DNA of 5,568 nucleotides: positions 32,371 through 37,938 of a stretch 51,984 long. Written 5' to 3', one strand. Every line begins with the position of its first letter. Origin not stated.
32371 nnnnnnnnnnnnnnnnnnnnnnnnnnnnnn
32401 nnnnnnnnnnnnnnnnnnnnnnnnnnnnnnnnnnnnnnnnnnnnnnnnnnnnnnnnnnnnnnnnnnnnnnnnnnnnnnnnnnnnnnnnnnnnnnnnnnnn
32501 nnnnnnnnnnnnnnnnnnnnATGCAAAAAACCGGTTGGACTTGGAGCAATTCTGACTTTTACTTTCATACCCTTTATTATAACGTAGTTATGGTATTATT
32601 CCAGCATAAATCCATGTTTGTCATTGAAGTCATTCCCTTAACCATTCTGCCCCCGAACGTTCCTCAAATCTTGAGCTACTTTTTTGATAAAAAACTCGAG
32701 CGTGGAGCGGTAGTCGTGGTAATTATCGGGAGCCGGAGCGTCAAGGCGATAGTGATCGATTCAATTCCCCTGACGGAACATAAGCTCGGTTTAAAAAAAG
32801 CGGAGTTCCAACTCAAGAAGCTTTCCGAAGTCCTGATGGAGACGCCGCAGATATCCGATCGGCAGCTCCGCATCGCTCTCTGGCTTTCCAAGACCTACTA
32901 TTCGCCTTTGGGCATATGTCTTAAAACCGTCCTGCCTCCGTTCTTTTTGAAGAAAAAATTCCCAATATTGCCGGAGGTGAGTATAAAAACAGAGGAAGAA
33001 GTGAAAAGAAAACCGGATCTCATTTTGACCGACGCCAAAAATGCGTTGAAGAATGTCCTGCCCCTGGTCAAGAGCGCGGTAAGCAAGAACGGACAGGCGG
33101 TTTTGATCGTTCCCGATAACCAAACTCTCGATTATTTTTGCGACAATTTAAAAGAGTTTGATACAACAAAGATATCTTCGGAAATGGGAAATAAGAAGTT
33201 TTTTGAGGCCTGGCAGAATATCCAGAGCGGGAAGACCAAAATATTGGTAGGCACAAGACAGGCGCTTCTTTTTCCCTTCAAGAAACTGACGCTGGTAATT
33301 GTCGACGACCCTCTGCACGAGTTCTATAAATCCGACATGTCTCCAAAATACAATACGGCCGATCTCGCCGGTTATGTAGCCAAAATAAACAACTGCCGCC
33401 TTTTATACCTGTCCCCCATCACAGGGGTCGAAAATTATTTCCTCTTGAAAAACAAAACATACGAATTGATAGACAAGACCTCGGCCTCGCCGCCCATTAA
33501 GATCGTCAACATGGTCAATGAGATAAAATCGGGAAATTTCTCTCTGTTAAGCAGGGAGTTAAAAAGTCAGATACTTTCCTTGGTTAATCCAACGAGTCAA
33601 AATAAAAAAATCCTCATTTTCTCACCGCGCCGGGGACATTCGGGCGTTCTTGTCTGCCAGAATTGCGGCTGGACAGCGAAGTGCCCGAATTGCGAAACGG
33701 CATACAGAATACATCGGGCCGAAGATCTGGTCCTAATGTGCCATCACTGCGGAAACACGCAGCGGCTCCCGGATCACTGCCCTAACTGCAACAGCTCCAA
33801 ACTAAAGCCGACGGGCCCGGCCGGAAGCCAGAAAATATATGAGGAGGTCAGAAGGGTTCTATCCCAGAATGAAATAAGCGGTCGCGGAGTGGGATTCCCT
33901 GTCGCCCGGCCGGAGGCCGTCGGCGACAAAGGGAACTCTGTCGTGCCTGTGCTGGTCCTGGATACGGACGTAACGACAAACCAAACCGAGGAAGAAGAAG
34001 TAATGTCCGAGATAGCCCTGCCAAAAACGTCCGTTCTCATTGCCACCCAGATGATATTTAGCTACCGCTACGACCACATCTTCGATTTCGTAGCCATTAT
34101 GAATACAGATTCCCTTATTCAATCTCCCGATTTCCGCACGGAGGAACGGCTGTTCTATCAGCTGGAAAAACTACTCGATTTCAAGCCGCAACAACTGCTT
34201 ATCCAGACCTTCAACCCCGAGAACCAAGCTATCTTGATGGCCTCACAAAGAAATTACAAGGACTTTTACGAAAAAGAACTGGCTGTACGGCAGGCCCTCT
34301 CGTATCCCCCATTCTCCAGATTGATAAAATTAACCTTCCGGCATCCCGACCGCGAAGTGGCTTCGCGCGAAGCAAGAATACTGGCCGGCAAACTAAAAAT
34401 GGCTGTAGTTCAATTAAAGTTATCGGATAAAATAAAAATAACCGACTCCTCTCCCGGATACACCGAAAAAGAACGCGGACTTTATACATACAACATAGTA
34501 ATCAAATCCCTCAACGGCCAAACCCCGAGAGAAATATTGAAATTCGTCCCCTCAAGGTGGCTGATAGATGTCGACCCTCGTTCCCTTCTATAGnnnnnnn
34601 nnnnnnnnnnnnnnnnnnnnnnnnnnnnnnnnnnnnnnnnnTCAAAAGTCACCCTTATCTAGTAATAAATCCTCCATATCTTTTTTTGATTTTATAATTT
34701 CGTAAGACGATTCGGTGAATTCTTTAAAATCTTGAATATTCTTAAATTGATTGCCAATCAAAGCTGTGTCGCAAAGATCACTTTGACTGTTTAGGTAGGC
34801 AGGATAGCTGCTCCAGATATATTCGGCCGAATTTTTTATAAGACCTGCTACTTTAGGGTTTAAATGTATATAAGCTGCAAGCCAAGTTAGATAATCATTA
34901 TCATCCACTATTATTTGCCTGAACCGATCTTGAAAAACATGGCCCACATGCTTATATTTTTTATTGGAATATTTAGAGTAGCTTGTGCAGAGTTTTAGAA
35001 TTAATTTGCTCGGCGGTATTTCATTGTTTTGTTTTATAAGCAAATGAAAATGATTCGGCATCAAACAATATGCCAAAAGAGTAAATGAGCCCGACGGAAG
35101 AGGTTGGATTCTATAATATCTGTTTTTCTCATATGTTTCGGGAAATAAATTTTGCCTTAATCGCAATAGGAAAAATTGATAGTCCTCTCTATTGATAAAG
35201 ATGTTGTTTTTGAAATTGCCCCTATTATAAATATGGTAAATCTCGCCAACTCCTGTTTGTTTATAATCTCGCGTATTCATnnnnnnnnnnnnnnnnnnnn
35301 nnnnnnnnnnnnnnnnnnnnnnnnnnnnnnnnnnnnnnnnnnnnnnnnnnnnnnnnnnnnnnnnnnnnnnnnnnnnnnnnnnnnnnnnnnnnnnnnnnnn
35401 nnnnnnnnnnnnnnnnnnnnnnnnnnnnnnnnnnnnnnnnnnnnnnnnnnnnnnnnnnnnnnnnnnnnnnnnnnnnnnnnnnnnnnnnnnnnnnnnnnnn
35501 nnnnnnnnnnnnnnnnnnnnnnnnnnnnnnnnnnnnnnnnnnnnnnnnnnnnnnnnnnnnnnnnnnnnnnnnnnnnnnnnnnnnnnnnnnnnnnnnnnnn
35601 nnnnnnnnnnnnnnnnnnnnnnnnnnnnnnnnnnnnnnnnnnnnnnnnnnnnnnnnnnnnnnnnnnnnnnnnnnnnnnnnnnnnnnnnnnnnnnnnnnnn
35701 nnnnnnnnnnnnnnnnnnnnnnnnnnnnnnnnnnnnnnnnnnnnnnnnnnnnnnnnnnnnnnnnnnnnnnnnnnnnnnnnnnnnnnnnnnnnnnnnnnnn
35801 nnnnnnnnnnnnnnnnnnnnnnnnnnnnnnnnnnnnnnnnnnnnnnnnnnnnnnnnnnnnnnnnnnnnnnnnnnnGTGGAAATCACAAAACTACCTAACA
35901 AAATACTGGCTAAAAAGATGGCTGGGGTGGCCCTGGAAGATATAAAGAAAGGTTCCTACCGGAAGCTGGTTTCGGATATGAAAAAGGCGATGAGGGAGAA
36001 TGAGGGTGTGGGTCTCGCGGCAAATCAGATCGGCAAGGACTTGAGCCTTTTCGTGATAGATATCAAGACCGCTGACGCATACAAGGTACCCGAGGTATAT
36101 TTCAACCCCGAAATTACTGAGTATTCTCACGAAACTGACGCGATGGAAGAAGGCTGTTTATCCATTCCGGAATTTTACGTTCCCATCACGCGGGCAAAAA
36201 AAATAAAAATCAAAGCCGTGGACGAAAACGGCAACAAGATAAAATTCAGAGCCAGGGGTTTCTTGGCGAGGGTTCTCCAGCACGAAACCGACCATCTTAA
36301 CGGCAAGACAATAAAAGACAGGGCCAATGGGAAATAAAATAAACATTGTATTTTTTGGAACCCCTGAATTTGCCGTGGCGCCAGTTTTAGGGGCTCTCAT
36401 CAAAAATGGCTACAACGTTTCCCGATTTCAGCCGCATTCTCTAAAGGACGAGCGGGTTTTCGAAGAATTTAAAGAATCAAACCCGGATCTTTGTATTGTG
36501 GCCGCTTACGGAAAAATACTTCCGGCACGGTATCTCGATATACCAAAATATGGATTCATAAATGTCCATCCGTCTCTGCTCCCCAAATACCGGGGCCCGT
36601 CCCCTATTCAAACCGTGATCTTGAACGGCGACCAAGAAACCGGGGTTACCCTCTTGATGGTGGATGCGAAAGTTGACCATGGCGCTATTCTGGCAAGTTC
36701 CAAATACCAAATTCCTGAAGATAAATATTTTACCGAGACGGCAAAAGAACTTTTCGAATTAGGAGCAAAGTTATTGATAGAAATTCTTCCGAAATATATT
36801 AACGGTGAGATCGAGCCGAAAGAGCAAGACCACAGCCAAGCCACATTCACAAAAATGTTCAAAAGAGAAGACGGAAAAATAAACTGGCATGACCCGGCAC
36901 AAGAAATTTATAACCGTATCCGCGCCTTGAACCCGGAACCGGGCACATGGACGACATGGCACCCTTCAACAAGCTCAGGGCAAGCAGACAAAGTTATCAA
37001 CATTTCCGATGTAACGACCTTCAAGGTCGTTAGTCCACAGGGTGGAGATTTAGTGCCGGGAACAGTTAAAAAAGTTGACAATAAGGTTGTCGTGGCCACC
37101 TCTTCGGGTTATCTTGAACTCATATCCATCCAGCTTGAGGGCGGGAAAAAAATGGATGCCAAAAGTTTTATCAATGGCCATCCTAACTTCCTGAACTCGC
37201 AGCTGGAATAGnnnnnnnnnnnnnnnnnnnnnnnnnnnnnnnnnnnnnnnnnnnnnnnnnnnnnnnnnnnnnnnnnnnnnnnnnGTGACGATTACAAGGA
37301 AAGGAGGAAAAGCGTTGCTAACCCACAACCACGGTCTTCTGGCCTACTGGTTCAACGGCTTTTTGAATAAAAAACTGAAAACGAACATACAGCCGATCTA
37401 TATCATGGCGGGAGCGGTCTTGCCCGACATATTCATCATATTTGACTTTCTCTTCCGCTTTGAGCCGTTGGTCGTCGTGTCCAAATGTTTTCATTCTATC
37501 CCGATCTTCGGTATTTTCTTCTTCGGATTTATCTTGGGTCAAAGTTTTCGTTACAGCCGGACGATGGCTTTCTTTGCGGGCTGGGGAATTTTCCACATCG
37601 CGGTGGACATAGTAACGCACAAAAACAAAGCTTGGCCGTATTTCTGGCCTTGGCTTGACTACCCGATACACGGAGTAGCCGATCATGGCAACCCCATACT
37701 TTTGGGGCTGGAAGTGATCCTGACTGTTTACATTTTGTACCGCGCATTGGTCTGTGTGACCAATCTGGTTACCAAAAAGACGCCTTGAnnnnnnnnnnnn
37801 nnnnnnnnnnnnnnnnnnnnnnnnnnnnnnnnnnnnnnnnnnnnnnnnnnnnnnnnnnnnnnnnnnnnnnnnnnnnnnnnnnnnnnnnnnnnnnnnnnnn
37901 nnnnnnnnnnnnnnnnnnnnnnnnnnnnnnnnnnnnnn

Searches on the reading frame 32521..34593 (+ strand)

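Call 50: search_protein_families(library=pfam, proteins=[window:32521-34593:+], max_evalue=0.01)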
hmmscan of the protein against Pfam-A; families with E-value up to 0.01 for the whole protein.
window:32521-34593:+ (690 aa): 4 families
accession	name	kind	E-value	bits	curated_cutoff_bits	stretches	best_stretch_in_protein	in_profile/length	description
PF17764.6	PriA_3primeBD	-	4.6e-12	46.1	22.7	1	43-139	4-96/96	3'DNA-binding domain (3'BD)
PF18074.6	PriA_C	-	7.5e-08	33.5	26.9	1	597-686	1-95/95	Primosomal protein N C-terminal domain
PF00271.37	Helicase_C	-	0.00011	22.9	23.5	0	180-246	10-73/110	Helicase conserved C-terminal domain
PF18319.7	Zn_ribbon_PriA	-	0.00044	20.6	26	1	388-415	1-27/27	PriA DNA helicase Cys-rich region (CRR) domain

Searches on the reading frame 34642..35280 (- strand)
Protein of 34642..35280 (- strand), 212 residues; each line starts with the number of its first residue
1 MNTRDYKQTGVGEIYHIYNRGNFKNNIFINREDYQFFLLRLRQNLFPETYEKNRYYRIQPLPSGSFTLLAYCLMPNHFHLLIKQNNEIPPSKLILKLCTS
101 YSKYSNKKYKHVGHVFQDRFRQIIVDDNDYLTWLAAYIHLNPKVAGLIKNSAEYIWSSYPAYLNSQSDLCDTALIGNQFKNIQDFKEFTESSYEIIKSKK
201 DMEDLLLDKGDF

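Call 49: search_protein_families(library=ncbifam, proteins=[window:34642-35280:-], max_evalue=0.01)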
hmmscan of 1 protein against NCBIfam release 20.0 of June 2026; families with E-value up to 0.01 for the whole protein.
window:34642-35280:- (212 aa): 1 family
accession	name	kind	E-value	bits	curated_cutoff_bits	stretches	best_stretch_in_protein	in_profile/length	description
NF047646.1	REP_Tyr_transpos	equivalog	2e-13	50.5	80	1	64-157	45-146/146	REP-associated tyrosine transposase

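Call 50: search_protein_families(library=pfam, proteins=[window:34642-35280:-], max_evalue=0.01)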
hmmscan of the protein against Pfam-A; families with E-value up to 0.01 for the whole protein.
window:34642-35280:- (212 aa): 1 family
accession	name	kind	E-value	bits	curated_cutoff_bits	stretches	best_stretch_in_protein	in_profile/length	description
PF01797.21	Y1_Tnp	-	2e-10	41.3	23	1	63-139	38-119/121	Transposase IS200 like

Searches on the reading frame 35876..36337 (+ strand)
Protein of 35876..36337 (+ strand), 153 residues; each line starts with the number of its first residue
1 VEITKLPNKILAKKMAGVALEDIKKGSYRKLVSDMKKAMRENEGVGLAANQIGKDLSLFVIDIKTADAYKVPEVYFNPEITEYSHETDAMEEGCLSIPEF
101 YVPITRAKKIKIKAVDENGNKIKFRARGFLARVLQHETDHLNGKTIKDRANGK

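Call 37: search_protein_families(library=pfam, proteins=[window:35876-36337:+])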
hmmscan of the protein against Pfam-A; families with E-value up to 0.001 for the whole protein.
window:35876-36337:+ (153 aa): 1 family
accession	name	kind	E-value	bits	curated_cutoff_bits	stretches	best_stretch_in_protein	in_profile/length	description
PF01327.26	Pep_deformylase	-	2.3e-47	160.9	22.8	1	2-151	3-151/156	Polypeptide deformylase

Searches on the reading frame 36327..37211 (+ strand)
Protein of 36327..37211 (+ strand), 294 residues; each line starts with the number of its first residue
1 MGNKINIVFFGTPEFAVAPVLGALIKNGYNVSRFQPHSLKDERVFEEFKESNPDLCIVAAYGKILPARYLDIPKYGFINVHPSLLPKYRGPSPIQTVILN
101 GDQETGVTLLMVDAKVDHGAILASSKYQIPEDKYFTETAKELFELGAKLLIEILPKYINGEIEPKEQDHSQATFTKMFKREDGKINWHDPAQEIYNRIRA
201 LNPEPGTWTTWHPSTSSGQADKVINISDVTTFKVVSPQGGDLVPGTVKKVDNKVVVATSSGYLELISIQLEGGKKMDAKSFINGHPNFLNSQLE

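Call 12: search_protein_families(library=pfam, proteins=[window:36327-37211:+])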
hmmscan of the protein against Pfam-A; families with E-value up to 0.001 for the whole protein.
window:36327-37211:+ (294 aa): 2 families
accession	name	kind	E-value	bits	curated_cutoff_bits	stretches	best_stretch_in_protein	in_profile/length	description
PF00551.24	Formyl_trans_N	-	9.9e-32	110.6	26.1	1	32-153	59-180/181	Formyl transferase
PF02911.23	Formyl_trans_C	-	1.3e-22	80.3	21.1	1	179-285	3-99/100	Formyl transferase, C-terminal domain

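Call 32: find_homologous_proteins(query=window:36327-37208:+, max_evalue=1e-20)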
Query window:36327-37208:+ (294 aa): 7860 proteins with E <= 1e-20 among 8000 candidates; the best 120 are listed.
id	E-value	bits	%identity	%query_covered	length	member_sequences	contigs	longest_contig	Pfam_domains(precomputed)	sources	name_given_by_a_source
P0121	7.4e-196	667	100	100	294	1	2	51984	PF00551.25,PF02911.24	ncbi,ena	-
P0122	7.9e-132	457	66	99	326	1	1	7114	PF00551.25,PF02911.24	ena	-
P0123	4.3e-128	445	66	100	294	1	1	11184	PF00551.25,PF02911.24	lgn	-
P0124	4.1e-127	441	68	100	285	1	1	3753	PF00551.25,PF02911.24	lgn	-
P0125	4.4e-127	441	69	99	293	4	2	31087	PF00551.25,PF02911.24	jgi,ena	-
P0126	1.7e-125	436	66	100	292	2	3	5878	PF00551.25,PF02911.24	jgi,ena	-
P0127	3.0e-125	435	70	100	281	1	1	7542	PF00551.25,PF02911.24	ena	-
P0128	7.0e-122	424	67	100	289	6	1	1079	PF00551.25,PF02911.24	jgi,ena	-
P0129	2.0e-120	420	66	99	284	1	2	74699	PF00551.25,PF02911.24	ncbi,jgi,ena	-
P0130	4.4e-119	415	65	100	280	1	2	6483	PF00551.25,PF02911.24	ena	-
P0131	8.6e-119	414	61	100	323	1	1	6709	PF00551.25,PF02911.24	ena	-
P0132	7.6e-118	411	58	99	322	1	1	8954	PF00551.25,PF02911.24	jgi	-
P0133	1.8e-117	410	63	100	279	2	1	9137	PF00551.25,PF02911.24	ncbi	-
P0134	7.7e-116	404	60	99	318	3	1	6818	PF00551.25,PF02911.24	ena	-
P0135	3.1e-115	402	61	99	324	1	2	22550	PF00551.25,PF02911.24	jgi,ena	-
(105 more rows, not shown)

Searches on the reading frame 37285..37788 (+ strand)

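Call 37: search_protein_families(library=pfam, proteins=[window:37285-37788:+])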
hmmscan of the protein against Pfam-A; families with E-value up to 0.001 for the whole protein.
window:37285-37788:+ (167 aa): 1 family
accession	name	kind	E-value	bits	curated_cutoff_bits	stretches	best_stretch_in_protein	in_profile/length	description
PF04307.19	YdjM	-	1.4e-06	28.4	29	1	13-144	3-142/176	YdjM inner membrane protein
